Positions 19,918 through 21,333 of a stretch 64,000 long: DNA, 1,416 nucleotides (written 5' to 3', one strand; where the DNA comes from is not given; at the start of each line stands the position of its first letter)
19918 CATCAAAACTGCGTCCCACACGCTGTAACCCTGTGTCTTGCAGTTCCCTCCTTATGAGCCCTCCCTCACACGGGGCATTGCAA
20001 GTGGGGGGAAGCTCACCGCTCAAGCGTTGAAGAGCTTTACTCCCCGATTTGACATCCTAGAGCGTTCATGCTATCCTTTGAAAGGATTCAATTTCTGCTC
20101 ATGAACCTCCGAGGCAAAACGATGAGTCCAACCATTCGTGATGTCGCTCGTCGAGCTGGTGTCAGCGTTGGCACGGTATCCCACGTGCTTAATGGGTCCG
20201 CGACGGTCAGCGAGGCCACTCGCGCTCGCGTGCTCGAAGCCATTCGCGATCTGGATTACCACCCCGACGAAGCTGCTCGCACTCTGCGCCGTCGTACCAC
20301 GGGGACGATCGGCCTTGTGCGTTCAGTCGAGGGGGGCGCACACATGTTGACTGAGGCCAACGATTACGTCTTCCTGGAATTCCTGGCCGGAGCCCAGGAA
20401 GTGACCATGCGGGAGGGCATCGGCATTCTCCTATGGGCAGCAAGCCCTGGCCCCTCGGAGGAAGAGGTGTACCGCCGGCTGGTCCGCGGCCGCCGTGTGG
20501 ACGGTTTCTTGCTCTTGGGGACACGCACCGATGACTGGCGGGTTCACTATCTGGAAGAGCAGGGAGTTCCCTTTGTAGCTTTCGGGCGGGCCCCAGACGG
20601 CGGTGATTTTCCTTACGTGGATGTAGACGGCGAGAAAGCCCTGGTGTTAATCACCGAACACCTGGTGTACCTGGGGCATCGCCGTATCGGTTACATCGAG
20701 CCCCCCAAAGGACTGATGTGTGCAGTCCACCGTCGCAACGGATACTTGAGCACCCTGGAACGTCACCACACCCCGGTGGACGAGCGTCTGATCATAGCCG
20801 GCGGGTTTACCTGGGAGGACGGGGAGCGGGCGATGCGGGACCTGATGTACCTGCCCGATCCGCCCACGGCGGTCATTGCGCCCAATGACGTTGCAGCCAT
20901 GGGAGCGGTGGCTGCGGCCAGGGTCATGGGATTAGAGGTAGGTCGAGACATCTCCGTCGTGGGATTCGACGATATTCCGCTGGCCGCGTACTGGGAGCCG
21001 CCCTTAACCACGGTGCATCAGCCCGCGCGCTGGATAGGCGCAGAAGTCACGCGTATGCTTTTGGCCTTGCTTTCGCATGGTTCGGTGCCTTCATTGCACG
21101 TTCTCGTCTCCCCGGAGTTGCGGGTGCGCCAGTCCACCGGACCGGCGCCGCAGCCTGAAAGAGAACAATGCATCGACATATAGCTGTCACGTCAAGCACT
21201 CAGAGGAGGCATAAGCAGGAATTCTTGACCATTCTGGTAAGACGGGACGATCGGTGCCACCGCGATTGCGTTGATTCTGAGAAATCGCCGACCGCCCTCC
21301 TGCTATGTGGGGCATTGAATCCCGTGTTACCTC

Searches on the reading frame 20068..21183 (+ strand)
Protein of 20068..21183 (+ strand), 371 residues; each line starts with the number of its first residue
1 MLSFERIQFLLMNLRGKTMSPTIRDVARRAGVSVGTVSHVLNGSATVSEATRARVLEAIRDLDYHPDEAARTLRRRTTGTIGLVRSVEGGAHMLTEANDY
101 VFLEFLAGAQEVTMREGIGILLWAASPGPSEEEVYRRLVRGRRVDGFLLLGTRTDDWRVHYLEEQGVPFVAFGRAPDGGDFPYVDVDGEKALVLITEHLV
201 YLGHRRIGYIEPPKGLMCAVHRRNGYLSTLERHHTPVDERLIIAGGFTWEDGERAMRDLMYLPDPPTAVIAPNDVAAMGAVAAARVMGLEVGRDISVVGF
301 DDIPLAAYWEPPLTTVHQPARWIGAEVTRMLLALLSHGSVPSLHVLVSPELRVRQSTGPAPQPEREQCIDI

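Call 77: search_protein_families(library=pfam, proteins=[window:20068-21183:+], max_evalue=0.0001)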
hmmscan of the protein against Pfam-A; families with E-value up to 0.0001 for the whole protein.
window:20068-21183:+ (371 aa): 4 families
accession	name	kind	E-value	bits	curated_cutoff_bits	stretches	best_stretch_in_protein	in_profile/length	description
PF13377.12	Peripla_BP_3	-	1.4e-37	129.8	26.5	1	197-357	2-167/167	Periplasmic binding protein-like domain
PF00532.27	Peripla_BP_1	-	4.8e-25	89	22.2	1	101-335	15-261/281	Periplasmic binding proteins and sugar binding domain of LacI family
PF00356.27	LacI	-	2.7e-20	72.3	27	1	22-67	1-46/46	Bacterial regulatory proteins, lacI family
PF13407.12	Peripla_BP_4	-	9.3e-08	32.4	35.1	1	162-336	76-255/258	Periplasmic binding protein domain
